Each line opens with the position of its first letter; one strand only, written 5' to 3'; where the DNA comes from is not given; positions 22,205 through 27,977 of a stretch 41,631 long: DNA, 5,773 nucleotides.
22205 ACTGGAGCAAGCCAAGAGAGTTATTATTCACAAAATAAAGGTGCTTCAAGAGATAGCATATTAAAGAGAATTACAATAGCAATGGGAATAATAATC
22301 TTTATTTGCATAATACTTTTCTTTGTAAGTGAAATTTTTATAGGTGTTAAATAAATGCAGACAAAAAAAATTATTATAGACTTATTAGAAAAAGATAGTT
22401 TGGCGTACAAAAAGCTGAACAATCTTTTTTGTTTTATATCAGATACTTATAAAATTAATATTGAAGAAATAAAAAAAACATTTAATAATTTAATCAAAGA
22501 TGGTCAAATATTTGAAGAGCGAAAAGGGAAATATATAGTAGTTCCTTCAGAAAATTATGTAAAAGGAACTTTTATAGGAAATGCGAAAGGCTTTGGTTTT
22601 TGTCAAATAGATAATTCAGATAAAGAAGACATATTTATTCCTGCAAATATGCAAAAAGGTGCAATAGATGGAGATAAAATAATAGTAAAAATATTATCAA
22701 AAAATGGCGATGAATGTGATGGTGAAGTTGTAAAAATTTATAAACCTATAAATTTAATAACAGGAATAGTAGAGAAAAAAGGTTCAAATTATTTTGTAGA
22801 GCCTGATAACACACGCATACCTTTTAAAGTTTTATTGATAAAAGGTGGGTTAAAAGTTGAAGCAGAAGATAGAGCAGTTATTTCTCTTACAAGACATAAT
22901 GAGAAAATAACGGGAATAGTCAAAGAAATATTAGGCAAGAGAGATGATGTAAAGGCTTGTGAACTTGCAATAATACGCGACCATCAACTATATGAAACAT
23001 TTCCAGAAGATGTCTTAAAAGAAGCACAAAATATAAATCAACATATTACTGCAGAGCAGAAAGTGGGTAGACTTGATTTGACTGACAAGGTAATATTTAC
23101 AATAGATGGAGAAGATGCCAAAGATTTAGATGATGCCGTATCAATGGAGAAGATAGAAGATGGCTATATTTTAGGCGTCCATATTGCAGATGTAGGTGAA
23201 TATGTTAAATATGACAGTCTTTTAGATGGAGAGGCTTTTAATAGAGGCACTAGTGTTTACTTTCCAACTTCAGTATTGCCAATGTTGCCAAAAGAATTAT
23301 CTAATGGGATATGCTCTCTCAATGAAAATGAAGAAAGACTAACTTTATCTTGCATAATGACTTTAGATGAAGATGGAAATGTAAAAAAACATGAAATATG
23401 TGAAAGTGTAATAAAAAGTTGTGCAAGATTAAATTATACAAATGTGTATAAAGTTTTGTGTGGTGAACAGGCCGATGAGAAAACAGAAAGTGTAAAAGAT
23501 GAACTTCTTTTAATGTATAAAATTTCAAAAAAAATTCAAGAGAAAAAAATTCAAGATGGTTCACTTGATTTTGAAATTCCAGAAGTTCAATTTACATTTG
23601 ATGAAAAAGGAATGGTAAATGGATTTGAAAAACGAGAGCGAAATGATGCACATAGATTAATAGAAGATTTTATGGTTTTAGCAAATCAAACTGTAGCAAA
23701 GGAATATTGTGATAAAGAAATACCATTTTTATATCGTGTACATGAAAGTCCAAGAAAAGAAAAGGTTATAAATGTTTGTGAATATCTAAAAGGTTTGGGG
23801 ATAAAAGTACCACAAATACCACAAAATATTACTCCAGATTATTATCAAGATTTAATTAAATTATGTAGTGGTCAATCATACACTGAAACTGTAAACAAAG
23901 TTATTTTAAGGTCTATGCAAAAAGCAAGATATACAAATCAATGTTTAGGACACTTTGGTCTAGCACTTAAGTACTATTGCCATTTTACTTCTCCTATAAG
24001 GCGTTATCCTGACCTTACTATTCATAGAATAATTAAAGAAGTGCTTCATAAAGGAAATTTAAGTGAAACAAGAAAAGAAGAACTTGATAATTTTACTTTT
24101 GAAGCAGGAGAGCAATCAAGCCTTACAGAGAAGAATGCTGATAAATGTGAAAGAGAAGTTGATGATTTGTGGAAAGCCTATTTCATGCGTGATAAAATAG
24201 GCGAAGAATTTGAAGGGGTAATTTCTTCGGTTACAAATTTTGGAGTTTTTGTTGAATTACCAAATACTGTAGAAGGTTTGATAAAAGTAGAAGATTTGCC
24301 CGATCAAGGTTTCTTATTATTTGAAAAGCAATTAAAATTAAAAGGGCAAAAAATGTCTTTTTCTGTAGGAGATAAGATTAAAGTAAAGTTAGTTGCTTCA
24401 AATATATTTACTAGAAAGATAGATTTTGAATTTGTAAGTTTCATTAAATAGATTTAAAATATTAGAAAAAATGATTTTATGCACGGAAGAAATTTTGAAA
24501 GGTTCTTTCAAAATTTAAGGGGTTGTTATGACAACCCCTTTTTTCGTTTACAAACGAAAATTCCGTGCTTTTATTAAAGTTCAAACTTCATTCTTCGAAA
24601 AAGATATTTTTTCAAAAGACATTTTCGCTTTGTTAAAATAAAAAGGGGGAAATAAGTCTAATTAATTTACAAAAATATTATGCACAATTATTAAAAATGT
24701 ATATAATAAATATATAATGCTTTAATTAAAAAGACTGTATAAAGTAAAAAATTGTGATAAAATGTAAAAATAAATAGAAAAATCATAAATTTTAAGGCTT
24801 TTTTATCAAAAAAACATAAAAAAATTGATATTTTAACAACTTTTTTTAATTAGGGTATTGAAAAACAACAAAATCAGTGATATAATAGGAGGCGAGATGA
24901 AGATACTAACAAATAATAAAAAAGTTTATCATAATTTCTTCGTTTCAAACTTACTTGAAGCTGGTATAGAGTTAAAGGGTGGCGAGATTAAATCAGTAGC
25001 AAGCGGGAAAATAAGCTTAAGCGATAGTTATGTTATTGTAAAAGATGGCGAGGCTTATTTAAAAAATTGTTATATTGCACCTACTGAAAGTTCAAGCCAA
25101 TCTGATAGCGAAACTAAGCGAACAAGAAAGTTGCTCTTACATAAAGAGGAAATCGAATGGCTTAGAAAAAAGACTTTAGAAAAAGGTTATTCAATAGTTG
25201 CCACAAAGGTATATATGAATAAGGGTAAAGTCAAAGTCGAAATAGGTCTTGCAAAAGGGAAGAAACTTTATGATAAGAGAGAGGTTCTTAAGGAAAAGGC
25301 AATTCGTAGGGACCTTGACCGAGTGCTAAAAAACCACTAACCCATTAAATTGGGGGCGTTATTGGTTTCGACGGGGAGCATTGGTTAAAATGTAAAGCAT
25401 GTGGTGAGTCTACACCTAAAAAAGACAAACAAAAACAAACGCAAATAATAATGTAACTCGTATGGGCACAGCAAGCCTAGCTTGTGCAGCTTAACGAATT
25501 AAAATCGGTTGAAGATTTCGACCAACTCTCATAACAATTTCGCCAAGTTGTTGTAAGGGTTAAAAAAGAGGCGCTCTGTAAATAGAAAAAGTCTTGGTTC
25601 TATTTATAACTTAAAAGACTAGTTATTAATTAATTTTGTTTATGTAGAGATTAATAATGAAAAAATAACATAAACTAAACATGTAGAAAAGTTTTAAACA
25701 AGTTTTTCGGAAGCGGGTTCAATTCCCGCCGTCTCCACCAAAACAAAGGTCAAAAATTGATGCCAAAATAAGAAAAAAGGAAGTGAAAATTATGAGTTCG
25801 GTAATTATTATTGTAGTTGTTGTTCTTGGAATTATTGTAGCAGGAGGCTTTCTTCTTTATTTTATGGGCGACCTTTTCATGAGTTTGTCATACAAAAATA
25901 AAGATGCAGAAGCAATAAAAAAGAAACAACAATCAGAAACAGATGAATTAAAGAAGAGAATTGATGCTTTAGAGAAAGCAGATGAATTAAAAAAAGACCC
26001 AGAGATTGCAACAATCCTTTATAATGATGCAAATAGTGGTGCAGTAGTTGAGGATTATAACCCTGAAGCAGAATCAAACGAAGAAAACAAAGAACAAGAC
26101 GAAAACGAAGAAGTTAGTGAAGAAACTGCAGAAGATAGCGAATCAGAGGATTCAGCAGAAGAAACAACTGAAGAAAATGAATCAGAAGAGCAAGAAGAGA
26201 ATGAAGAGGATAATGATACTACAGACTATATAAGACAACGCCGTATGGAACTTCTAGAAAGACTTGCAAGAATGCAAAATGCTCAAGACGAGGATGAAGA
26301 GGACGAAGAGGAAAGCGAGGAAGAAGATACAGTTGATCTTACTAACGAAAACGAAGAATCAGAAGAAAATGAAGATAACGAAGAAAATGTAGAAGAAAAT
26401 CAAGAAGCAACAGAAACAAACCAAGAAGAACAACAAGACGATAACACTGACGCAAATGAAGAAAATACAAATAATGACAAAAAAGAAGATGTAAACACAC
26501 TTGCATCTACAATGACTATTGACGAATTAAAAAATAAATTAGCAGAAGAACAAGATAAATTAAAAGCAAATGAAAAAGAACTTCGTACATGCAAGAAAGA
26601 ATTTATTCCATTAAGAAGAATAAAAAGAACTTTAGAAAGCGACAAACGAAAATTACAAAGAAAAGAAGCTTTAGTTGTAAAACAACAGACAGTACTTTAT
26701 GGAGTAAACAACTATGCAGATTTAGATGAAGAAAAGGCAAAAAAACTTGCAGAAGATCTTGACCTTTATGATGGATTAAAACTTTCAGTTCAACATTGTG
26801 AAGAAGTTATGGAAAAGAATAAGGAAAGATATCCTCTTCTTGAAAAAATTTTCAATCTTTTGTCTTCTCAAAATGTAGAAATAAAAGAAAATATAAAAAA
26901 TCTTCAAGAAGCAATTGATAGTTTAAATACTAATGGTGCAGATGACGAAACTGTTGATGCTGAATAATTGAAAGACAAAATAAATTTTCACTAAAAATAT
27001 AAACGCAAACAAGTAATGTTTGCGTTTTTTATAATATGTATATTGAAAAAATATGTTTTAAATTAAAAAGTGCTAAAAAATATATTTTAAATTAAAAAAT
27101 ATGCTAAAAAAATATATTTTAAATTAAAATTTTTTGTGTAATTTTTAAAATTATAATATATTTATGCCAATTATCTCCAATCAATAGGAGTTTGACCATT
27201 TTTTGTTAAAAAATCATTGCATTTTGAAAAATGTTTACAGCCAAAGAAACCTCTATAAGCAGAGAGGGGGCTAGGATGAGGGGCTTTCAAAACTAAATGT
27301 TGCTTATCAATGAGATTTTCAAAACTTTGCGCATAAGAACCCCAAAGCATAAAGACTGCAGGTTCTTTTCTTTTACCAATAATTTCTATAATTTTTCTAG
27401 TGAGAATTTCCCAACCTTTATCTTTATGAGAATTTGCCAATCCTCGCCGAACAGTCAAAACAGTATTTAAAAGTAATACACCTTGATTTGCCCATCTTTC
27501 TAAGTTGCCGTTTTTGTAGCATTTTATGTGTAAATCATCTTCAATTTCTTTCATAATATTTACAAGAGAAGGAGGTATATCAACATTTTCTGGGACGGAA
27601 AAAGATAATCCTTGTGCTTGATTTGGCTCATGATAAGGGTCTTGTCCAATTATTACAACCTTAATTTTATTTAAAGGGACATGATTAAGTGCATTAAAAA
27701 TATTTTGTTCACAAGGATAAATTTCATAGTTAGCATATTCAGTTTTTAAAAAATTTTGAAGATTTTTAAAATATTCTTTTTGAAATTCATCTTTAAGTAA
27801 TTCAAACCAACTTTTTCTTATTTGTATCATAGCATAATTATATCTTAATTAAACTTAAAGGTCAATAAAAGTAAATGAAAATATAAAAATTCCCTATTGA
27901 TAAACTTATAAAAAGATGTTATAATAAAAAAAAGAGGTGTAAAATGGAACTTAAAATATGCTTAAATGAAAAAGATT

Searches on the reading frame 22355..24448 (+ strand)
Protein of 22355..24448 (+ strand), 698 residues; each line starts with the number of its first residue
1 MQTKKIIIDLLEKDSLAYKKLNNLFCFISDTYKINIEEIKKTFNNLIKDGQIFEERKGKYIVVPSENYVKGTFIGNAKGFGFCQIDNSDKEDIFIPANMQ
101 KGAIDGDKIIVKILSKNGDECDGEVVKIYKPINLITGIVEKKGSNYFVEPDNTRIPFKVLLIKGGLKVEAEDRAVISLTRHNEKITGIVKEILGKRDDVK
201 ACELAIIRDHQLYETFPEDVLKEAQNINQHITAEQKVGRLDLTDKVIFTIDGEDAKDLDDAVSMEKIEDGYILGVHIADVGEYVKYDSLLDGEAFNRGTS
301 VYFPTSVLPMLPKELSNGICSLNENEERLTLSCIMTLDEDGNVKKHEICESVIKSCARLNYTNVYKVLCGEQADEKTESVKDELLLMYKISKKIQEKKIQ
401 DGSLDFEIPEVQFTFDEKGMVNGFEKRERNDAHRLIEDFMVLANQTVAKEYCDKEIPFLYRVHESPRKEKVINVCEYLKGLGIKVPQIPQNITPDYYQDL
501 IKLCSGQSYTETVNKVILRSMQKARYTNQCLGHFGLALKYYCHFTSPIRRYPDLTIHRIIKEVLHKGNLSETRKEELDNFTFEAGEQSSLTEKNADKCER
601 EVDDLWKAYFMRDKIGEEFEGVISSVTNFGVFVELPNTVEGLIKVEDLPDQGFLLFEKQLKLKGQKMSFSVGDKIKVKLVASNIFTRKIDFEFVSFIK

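Call 13: search_protein_families(library=pfam, proteins=[window:22355-24448:+], max_evalue=0.001)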
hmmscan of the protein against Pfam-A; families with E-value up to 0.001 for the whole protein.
window:22355-24448:+ (698 aa): 4 families
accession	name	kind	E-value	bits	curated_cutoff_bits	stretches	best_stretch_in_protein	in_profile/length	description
PF00773.25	RNB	-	7.6e-114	380.8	29.3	1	239-565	1-325/326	RNB domain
PF17876.7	CSD2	-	2.3e-17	63.2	26.2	2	147-217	1-74/74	Cold shock domain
PF08206.17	OB_RNB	-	1.3e-15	57.2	24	1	71-128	1-58/58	Ribonuclease B OB domain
PF00575.29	S1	-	3.5e-09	37.4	22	1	613-680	2-60/74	S1 RNA binding domain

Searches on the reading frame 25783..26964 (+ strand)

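Call 13: search_protein_families(library=pfam, proteins=[window:25783-26964:+], max_evalue=0.001)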
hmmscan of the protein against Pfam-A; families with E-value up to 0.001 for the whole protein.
window:25783-26964:+ (394 aa): 0 families

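Call 98: search_protein_families(library=pfam, proteins=[window:25783-26964:+], max_evalue=1)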
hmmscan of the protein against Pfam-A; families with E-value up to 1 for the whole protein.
window:25783-26964:+ (394 aa): 1 family
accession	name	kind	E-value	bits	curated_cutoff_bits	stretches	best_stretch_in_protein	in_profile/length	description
PF08294.17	TIM21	-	0.099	13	24.1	1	6-52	8-54/145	TIM21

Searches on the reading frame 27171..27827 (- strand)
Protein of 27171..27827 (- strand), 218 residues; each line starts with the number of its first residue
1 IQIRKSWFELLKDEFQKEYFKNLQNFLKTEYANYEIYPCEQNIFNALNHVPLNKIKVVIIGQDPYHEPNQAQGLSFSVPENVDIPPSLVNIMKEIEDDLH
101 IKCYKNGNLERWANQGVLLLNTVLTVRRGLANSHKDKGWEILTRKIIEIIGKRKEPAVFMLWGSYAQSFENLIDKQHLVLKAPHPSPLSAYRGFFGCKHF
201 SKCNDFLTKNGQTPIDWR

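Call 13: search_protein_families(library=pfam, proteins=[window:27171-27827:-], max_evalue=0.001)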
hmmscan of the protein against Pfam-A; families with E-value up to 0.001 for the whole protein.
window:27171-27827:- (218 aa): 1 family
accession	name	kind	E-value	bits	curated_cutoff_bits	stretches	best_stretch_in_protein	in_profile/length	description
PF03167.25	UDG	-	2.8e-19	70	24.3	1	51-207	5-140/141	Uracil DNA glycosylase superfamily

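Call 64: find_related_loci(query=window:27171-27827:-, collection=metagenome_contigs, flank=6000)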
Query window:27171-27827:- (218 aa) in metagenome_contigs; peptide patterns used: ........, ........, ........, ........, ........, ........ (x = any residue, [..] = any of these).
600 stretches matched a pattern (row limit reached: there are more); 487 encode a relative of the query (tblastn E <= 1e-3); the best 80 are kept; 80 distinct loci.
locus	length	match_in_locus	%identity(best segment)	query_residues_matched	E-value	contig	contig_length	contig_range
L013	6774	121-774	89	1-218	8e-134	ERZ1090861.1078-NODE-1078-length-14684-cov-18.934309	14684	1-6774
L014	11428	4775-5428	85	1-218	5e-129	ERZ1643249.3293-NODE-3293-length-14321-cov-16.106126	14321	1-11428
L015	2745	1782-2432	81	1-217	9e-128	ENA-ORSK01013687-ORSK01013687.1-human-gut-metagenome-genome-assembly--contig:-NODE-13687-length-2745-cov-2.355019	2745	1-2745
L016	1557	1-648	80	2-217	2e-129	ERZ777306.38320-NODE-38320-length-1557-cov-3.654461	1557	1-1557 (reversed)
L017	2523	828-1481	78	1-218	2e-125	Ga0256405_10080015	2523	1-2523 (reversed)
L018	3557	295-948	79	1-218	1e-119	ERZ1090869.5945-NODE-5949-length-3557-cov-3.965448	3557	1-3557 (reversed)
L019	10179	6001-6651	69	1-217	8e-102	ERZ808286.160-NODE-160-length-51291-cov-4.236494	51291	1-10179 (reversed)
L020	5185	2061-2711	68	1-217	6e-100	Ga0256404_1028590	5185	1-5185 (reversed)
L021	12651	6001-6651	67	1-217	3e-99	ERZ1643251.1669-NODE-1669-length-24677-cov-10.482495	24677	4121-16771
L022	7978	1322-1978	62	1-218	2e-91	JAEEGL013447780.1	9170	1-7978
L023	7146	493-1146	63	1-217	4e-91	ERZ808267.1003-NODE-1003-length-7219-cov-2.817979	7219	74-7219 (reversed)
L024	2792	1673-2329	62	1-218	3e-92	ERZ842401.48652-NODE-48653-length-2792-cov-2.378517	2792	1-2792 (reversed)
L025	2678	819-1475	62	1-218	2e-91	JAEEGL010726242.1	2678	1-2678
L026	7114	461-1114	61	3-218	3e-86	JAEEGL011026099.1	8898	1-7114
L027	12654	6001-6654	59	3-218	2e-84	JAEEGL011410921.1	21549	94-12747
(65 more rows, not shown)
